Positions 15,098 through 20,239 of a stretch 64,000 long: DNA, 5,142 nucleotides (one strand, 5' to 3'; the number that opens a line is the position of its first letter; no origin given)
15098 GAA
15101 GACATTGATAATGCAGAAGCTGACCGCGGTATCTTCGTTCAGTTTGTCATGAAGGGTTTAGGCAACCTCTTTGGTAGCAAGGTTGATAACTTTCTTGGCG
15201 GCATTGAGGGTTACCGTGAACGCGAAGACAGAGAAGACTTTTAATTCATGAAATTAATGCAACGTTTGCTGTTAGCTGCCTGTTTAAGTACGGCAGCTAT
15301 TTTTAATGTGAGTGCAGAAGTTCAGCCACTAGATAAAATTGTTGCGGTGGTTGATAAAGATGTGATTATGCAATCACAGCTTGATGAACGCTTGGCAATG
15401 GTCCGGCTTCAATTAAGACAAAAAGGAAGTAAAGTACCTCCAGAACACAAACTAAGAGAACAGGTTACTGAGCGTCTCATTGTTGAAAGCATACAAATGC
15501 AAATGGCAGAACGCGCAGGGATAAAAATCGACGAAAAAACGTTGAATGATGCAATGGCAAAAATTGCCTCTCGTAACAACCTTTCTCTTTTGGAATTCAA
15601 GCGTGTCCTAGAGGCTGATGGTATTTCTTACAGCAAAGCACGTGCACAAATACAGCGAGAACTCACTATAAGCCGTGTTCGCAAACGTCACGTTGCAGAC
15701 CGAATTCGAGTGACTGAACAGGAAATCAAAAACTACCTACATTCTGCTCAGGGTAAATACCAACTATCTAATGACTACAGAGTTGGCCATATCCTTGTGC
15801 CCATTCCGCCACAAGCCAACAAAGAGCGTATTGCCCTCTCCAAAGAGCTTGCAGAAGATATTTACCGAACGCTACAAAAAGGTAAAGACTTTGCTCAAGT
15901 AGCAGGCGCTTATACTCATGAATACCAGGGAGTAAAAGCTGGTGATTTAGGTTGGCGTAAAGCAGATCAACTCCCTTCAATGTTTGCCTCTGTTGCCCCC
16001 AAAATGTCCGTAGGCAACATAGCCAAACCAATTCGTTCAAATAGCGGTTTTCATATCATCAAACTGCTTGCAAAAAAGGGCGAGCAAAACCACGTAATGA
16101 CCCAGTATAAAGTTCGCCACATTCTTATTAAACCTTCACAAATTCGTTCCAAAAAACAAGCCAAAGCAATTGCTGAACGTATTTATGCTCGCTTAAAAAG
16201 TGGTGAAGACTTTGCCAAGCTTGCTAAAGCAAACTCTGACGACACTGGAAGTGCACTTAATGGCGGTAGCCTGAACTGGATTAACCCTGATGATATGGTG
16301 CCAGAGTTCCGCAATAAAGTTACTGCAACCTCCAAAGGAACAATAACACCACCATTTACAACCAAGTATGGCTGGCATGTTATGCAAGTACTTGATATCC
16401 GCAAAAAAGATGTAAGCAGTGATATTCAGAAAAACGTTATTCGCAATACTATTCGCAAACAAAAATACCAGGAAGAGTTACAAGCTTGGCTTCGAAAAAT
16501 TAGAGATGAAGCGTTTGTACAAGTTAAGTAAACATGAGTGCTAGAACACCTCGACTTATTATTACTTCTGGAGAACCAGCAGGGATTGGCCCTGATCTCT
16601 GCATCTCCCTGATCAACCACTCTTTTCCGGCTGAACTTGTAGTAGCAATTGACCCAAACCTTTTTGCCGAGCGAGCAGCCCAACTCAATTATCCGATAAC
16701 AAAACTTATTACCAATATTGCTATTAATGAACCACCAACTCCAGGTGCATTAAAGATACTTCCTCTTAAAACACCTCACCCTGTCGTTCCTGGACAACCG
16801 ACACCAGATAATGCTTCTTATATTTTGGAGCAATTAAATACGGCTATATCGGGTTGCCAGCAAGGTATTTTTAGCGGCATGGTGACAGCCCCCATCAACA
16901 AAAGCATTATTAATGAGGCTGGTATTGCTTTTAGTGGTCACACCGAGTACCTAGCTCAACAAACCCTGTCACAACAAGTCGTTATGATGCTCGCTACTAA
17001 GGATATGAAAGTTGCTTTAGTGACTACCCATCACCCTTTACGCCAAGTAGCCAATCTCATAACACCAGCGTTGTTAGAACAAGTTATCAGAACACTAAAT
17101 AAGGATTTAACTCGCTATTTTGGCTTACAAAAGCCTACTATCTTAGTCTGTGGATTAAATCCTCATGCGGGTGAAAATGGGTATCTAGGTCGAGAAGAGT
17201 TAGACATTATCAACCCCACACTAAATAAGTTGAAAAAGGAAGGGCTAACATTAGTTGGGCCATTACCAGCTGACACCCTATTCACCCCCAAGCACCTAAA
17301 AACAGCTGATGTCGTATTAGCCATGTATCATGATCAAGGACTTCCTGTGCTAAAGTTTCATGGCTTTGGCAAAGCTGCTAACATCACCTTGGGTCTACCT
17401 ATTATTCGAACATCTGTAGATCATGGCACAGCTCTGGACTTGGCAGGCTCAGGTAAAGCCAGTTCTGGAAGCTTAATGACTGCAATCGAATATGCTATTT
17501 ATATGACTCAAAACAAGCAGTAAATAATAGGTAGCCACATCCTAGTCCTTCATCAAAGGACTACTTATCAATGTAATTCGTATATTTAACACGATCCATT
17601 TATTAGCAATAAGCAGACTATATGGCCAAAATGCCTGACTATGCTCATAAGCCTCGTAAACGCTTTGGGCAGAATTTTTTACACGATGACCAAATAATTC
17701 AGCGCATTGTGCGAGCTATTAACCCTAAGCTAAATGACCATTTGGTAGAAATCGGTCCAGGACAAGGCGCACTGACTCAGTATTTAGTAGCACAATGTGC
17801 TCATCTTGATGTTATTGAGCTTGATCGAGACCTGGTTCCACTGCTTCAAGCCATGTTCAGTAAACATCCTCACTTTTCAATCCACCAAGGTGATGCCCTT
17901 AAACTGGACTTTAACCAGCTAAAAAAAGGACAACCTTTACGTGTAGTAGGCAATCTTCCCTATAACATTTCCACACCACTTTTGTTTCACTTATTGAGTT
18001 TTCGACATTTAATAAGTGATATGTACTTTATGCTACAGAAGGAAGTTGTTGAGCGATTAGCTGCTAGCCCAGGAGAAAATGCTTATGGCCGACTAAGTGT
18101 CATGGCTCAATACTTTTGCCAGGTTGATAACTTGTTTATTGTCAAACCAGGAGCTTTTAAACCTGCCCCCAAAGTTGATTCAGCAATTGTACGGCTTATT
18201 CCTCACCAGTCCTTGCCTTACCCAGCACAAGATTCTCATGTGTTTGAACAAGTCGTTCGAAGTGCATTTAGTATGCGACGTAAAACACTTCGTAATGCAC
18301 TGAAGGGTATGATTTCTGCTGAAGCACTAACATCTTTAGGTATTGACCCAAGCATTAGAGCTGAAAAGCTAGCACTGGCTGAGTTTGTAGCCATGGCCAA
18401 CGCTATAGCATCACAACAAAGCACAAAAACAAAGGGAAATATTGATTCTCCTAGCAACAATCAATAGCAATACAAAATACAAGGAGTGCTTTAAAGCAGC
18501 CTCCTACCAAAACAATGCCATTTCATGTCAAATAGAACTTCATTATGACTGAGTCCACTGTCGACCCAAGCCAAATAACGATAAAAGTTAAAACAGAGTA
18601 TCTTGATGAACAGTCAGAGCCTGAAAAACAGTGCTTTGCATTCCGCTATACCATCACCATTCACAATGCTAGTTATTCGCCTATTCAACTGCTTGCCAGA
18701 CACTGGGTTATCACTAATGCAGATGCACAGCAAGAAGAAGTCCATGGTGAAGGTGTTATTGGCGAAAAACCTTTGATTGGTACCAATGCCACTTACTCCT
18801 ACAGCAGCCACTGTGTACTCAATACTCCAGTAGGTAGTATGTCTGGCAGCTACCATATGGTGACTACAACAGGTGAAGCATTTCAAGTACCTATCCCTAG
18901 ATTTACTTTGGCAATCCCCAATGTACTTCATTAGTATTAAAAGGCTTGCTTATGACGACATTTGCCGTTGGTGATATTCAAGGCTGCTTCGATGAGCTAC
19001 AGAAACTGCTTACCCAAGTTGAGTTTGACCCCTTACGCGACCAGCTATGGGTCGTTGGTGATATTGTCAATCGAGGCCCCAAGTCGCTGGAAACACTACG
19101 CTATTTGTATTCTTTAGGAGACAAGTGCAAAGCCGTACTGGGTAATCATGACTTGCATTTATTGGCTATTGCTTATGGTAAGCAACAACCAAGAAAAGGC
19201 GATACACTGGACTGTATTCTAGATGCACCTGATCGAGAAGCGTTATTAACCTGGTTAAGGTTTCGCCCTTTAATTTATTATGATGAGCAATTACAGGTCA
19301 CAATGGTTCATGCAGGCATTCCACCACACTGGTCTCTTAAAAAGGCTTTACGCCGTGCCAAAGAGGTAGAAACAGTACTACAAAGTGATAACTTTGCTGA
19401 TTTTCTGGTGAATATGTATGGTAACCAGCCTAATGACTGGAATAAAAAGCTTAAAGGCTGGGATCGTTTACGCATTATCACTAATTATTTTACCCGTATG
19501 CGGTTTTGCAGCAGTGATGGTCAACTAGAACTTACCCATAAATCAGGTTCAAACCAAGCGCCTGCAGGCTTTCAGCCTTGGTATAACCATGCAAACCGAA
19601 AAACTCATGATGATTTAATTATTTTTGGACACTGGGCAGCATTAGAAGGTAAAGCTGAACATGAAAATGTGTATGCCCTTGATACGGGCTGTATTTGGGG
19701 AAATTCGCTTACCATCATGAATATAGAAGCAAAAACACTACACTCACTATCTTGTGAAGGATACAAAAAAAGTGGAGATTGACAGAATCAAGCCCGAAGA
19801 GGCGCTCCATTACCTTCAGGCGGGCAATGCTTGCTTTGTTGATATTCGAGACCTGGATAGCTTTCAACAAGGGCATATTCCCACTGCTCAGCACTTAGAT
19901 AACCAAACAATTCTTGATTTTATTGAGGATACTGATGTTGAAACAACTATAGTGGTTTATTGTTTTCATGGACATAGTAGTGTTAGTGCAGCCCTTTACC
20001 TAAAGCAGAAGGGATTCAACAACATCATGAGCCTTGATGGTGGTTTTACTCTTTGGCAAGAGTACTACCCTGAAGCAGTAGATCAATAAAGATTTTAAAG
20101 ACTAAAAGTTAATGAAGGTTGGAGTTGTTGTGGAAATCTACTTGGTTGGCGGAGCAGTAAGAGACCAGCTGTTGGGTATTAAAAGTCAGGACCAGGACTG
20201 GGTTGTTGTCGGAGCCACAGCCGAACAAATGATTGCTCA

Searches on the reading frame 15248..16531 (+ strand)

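Call 35: search_protein_families(library=pfam, proteins=[window:15248-16531:+], max_evalue=0.000001)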
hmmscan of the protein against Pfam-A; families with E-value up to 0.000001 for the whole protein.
window:15248-16531:+ (427 aa): 6 families
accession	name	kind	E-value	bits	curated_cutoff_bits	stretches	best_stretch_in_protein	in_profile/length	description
PF13616.12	Rotamase_3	-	1.5e-48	164.6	22.5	2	279-384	8-115/116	PPIC-type PPIASE domain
PF00639.27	Rotamase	-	4.2e-48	162.7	21.7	2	291-381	1-95/97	PPIC-type PPIASE domain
PF09312.16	SurA_N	-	6.8e-39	133.1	30.8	1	28-145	1-118/118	SurA N-terminal domain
PF13145.12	Rotamase_2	-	1.6e-22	81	27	2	155-280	1-112/121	PPIC-type PPIASE domain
PF13624.11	SurA_N_3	-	2.6e-11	44.1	27.2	1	18-144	27-161/162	SurA-like N-terminal domain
PF13623.11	SurA_N_2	-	8.2e-08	32.7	28.5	1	29-107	40-123/145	SurA-like N-terminal domain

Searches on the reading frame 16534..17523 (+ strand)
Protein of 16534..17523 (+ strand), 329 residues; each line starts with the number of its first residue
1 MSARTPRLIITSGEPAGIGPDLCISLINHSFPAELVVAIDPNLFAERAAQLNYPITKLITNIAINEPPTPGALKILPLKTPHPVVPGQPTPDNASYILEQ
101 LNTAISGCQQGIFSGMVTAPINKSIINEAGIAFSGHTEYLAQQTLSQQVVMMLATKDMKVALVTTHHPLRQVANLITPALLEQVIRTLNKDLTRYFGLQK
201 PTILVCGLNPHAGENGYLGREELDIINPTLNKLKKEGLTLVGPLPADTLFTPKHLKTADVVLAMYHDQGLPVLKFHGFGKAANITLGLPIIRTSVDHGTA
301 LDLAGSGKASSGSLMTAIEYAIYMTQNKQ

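Call 35: search_protein_families(library=pfam, proteins=[window:16534-17523:+], max_evalue=0.000001)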
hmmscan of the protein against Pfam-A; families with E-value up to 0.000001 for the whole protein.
window:16534-17523:+ (329 aa): 1 family
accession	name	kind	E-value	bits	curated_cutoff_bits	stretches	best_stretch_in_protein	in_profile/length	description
PF04166.17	PdxA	-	1.8e-107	359.5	27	1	35-321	5-286/286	Pyridoxal phosphate biosynthetic protein PdxA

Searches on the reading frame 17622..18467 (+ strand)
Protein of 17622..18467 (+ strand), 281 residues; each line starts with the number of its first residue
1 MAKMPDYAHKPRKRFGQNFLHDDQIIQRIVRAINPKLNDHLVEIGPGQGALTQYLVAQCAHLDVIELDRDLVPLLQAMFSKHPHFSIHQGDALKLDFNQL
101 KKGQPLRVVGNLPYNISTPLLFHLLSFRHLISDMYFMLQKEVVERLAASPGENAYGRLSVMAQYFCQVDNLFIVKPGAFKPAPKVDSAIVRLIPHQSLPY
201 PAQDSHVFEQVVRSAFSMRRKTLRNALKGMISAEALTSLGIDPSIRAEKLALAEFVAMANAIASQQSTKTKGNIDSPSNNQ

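Call 35: search_protein_families(library=pfam, proteins=[window:17622-18467:+], max_evalue=0.000001)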
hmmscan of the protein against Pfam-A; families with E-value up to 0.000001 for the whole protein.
window:17622-18467:+ (281 aa): 1 family
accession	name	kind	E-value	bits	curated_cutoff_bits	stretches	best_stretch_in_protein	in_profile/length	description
PF00398.26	RrnaAD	-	3.2e-75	253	24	1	9-263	2-262/263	Ribosomal RNA adenine dimethylase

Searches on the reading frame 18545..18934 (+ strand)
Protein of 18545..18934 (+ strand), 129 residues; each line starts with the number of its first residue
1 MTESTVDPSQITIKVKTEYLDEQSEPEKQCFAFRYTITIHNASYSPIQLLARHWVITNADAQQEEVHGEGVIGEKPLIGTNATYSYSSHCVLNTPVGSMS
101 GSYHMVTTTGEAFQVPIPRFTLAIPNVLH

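Call 35: search_protein_families(library=pfam, proteins=[window:18545-18934:+], max_evalue=0.000001)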
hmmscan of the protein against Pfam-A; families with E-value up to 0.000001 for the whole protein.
window:18545-18934:+ (129 aa): 1 family
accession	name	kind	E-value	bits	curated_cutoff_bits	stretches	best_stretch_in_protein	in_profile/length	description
PF04379.20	DUF525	-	1.9e-33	115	27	1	22-106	2-86/87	ApaG domain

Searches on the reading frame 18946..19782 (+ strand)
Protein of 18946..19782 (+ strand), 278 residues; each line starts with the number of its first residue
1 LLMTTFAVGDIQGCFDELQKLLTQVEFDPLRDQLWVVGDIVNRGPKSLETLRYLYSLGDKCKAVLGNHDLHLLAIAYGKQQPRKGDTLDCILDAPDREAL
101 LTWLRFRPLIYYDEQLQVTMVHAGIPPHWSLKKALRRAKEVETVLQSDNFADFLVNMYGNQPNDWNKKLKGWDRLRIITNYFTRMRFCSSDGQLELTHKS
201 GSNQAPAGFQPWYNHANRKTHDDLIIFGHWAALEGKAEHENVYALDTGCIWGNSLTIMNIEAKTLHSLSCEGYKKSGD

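Call 35: search_protein_families(library=pfam, proteins=[window:18946-19782:+], max_evalue=0.000001)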
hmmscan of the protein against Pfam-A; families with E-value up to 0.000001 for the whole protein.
window:18946-19782:+ (278 aa): 1 family
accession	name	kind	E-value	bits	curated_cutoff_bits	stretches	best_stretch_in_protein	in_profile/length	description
PF00149.33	Metallophos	-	2.4e-15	57.9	21.5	1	3-229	1-187/191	Calcineurin-like phosphoesterase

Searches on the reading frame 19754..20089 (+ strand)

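Call 35: search_protein_families(library=pfam, proteins=[window:19754-20089:+], max_evalue=0.000001)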
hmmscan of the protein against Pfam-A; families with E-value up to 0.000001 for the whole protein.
window:19754-20089:+ (111 aa): 1 family
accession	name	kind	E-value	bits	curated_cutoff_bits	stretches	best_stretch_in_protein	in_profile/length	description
PF00581.25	Rhodanese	-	4.7e-19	69.2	22.2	1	14-103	2-101/102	Rhodanese-like domain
